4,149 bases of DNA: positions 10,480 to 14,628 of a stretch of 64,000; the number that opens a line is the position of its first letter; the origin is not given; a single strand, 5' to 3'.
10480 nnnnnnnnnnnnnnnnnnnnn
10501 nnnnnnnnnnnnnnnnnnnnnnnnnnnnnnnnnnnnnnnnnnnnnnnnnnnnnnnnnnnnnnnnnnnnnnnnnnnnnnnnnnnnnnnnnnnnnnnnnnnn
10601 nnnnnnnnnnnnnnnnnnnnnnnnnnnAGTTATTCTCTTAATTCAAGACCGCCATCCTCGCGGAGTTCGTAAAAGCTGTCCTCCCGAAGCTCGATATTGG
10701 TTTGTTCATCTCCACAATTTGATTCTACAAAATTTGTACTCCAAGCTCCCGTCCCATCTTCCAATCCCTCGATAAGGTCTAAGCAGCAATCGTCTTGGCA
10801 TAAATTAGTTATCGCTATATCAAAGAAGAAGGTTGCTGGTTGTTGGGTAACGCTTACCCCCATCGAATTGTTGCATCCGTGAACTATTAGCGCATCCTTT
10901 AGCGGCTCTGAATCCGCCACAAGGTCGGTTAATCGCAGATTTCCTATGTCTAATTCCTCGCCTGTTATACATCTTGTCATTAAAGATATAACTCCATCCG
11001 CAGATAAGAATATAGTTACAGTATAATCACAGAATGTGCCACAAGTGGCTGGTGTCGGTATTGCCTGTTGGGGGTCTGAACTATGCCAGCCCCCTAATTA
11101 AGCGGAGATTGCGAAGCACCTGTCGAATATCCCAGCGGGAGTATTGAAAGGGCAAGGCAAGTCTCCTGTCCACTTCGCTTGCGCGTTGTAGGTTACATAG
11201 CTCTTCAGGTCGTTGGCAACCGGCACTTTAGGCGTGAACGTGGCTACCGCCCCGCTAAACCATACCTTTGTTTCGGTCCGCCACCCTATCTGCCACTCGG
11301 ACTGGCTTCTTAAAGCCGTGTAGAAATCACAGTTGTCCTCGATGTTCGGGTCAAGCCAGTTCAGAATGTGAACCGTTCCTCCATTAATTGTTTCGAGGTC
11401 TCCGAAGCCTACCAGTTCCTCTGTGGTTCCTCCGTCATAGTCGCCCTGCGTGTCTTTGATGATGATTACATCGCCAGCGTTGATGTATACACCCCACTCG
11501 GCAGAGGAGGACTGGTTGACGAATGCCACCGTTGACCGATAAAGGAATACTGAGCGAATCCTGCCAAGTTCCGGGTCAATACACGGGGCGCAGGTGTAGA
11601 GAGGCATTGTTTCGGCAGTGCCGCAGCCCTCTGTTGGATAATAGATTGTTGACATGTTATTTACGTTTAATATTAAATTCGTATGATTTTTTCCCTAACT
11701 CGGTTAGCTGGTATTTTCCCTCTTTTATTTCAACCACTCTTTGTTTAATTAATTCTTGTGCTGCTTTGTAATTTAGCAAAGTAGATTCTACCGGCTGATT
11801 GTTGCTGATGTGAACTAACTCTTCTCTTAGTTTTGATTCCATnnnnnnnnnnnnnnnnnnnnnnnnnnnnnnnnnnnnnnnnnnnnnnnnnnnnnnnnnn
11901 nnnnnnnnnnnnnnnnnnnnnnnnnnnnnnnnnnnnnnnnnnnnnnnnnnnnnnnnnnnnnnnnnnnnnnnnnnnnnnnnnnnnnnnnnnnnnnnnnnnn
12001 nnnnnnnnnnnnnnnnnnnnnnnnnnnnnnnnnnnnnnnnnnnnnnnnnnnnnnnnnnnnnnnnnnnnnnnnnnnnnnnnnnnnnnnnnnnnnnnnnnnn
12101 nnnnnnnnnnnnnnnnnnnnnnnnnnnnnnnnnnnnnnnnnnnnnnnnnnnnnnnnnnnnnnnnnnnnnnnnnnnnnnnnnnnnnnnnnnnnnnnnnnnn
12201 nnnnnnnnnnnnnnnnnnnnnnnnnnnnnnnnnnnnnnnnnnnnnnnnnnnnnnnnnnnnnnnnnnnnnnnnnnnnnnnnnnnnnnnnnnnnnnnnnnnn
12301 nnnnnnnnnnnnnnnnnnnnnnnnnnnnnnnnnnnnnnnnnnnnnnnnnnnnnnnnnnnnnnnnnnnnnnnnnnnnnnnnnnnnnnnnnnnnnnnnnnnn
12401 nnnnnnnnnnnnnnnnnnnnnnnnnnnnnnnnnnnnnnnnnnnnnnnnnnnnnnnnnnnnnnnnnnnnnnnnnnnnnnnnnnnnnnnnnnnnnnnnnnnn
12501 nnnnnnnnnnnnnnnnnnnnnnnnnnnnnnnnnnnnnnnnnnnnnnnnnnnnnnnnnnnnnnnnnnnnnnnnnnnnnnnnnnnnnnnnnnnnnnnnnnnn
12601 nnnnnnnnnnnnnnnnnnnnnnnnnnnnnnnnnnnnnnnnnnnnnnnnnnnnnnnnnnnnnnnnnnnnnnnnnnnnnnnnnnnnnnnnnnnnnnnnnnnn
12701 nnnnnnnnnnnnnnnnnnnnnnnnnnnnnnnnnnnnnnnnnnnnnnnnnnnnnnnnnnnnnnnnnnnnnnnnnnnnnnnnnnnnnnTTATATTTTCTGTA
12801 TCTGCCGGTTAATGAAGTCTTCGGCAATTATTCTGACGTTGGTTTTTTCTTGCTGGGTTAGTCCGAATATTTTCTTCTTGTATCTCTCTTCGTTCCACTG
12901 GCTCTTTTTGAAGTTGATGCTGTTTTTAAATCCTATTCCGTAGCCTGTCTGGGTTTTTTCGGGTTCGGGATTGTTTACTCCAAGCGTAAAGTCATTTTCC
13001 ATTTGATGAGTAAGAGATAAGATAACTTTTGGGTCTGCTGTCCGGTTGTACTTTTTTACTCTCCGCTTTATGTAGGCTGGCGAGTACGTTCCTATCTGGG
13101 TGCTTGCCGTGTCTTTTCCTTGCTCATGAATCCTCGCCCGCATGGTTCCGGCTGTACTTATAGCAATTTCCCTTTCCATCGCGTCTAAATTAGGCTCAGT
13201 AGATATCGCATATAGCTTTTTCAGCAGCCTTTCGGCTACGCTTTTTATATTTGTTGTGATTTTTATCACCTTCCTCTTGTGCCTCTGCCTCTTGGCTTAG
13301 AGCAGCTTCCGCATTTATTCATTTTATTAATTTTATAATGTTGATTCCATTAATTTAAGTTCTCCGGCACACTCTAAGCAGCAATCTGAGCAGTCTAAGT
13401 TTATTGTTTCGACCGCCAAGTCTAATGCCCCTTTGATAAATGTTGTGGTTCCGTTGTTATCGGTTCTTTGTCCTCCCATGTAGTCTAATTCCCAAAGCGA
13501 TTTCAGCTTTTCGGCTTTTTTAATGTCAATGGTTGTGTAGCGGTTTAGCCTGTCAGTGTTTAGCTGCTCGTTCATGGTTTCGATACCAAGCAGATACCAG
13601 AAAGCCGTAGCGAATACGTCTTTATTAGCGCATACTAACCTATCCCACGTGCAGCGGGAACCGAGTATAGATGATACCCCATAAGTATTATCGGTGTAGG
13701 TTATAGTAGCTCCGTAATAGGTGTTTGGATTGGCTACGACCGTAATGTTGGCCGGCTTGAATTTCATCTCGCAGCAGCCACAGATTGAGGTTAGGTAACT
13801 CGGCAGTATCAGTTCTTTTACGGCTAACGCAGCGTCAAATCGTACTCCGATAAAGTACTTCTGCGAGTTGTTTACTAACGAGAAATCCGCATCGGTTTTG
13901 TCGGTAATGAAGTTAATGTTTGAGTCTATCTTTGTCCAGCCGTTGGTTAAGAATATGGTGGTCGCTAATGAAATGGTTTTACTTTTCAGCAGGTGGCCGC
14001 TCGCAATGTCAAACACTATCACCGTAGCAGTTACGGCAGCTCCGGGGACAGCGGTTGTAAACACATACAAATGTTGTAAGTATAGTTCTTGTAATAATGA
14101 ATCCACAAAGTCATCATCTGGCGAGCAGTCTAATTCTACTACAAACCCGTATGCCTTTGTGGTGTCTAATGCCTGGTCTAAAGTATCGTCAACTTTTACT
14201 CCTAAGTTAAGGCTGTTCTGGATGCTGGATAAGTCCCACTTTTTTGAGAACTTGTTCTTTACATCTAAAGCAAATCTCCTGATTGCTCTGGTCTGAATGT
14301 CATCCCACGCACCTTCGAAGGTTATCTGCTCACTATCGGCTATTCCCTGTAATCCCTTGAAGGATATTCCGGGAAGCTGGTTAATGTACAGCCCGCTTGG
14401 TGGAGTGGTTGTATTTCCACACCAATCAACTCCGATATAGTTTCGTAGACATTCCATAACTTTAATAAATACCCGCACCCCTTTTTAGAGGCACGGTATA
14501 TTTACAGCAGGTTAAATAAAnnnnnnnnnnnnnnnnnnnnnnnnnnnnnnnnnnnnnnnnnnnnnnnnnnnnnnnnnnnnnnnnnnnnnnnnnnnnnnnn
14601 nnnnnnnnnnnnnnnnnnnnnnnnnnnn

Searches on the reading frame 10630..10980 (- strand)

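Call 48: search_protein_families(library=phrogs, proteins=[window:10630-10980:-], max_evalue=1)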
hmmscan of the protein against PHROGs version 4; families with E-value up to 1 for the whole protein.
window:10630-10980:- (116 aa): 1 family
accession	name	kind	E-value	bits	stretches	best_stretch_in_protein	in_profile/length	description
phrog_27135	-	unknown function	0.2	12.7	1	15-57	29-69/78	-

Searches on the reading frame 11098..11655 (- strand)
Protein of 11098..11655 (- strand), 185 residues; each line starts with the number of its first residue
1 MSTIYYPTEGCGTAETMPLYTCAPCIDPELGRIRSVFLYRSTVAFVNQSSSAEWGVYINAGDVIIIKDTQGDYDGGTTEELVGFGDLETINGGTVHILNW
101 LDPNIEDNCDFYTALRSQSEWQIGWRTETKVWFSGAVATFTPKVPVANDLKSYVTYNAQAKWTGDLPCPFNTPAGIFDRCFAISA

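Call 48: search_protein_families(library=phrogs, proteins=[window:11098-11655:-], max_evalue=1)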
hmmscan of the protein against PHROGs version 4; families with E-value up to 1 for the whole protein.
window:11098-11655:- (185 aa): 2 families
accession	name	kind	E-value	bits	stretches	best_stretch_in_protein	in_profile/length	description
phrog_38330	-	unknown function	0.17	12.6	1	59-100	15-58/138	-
phrog_21612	-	transcription regulation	0.5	9.8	1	46-97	134-183/600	RNA polymerase sigma factor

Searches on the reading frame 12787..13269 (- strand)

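Call 48: search_protein_families(library=phrogs, proteins=[window:12787-13269:-], max_evalue=1)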
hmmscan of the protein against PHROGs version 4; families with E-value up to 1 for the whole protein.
window:12787-13269:- (160 aa): 2 families
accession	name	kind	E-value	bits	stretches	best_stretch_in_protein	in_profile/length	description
phrog_34118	-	unknown function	0.002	19.6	1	53-95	15-56/109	-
phrog_35581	-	unknown function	0.073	13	0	90-145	176-230/434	-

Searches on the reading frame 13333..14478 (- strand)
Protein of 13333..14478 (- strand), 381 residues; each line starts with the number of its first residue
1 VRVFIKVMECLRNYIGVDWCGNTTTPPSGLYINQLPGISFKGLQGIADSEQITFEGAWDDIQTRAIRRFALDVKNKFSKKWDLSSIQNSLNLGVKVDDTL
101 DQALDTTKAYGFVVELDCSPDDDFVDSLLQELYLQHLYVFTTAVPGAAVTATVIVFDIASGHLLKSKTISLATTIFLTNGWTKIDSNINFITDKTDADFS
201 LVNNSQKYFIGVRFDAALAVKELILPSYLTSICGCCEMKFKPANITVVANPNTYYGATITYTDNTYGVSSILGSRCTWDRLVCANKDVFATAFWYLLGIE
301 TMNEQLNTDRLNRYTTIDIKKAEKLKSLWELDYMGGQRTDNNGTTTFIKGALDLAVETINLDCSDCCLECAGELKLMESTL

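Call 47: search_protein_families(library=phrogs, proteins=[window:13333-14478:-], max_evalue=1)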
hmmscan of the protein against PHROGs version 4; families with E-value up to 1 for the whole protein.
window:13333-14478:- (381 aa): 1 family
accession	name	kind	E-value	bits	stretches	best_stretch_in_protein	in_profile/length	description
phrog_1641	-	unknown function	0.0042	18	1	150-230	69-146/160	-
